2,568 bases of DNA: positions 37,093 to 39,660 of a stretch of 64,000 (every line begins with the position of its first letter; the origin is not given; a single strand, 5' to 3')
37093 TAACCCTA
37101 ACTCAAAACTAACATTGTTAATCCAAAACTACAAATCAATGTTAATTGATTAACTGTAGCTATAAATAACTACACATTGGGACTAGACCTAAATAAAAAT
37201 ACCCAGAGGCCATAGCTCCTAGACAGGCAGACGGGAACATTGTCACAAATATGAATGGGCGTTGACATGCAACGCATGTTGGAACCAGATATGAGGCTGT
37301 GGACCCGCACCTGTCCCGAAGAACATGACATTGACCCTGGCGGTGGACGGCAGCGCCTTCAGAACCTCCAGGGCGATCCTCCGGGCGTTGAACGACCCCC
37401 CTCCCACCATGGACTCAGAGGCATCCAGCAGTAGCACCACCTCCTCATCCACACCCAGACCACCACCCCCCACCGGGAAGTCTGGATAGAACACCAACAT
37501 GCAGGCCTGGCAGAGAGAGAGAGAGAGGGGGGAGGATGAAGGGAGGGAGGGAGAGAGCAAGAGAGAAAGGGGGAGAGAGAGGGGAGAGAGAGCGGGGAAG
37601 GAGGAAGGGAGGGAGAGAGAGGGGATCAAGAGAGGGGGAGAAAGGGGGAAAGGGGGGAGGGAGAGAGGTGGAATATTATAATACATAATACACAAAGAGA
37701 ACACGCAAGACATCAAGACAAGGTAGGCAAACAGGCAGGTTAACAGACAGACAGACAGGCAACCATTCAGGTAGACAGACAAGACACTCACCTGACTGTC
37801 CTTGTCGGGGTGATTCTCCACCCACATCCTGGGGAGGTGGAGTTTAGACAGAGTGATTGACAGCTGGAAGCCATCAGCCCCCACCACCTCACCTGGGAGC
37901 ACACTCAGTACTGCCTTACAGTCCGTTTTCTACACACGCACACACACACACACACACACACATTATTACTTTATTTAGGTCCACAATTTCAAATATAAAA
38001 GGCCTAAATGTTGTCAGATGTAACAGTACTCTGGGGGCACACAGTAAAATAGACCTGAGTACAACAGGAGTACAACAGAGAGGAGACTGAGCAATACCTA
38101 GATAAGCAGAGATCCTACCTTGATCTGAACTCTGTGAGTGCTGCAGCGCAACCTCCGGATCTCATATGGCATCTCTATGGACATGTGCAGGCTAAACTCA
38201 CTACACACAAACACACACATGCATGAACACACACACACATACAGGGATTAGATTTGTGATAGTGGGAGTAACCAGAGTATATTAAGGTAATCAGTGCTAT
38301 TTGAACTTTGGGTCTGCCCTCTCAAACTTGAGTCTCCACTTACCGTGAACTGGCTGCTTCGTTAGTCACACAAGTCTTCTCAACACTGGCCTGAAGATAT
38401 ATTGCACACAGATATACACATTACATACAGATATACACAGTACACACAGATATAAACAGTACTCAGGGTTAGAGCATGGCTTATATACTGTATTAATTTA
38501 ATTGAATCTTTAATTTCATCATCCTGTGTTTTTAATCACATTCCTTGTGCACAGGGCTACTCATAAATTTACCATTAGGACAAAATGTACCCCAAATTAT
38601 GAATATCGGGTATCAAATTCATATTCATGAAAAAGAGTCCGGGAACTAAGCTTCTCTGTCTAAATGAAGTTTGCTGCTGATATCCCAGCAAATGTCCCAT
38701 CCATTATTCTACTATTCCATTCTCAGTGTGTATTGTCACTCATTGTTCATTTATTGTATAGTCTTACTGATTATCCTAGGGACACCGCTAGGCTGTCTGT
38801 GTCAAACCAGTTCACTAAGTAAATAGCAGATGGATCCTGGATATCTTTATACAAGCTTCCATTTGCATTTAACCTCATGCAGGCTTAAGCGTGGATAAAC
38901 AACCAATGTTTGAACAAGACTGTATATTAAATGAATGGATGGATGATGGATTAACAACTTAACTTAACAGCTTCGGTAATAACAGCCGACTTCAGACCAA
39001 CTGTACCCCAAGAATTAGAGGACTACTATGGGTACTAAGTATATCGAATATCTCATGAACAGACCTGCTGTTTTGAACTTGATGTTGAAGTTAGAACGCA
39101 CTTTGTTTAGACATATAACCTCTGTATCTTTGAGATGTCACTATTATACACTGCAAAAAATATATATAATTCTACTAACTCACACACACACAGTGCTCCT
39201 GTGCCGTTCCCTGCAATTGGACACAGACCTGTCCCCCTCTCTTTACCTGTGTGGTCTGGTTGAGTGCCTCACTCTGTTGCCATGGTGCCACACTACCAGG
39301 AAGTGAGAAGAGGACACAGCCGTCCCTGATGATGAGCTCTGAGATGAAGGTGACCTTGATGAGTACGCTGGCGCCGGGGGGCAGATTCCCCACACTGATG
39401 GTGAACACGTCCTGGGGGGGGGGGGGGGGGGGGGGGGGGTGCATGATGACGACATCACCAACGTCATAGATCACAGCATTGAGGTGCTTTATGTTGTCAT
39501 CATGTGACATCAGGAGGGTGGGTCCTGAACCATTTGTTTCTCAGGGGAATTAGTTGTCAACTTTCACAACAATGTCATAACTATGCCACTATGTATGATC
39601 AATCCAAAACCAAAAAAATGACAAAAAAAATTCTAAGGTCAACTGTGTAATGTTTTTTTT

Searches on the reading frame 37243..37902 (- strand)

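Call 44: search_protein_families(library=pfam, proteins=[window:37243-37902:-], max_evalue=0.01)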
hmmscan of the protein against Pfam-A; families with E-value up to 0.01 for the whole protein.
window:37243-37902:- (219 aa): 2 families
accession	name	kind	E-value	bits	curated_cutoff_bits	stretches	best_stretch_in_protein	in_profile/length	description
PF13768.12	VWA_3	-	0.0019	18.7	27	1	154-209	2-52/155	von Willebrand factor type A domain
PF13519.12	VWA_2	-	0.0035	18.4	27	1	155-199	1-49/107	von Willebrand factor type A domain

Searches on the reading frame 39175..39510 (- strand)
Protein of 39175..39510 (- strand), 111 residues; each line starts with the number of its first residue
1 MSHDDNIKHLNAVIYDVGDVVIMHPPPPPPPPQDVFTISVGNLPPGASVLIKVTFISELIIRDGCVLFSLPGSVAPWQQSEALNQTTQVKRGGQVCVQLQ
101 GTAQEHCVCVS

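Call 44: search_protein_families(library=pfam, proteins=[window:39175-39510:-], max_evalue=0.01)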
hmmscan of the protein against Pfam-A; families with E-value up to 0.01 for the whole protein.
window:39175-39510:- (111 aa): 2 families
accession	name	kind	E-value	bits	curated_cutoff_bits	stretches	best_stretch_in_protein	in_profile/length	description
PF08487.16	VIT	-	0.002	18.7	26.5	1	33-55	89-111/111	Vault protein inter-alpha-trypsin domain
PF15471.11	TMEM171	-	0.0052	16.3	27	0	4-39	199-234/320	Transmembrane protein family 171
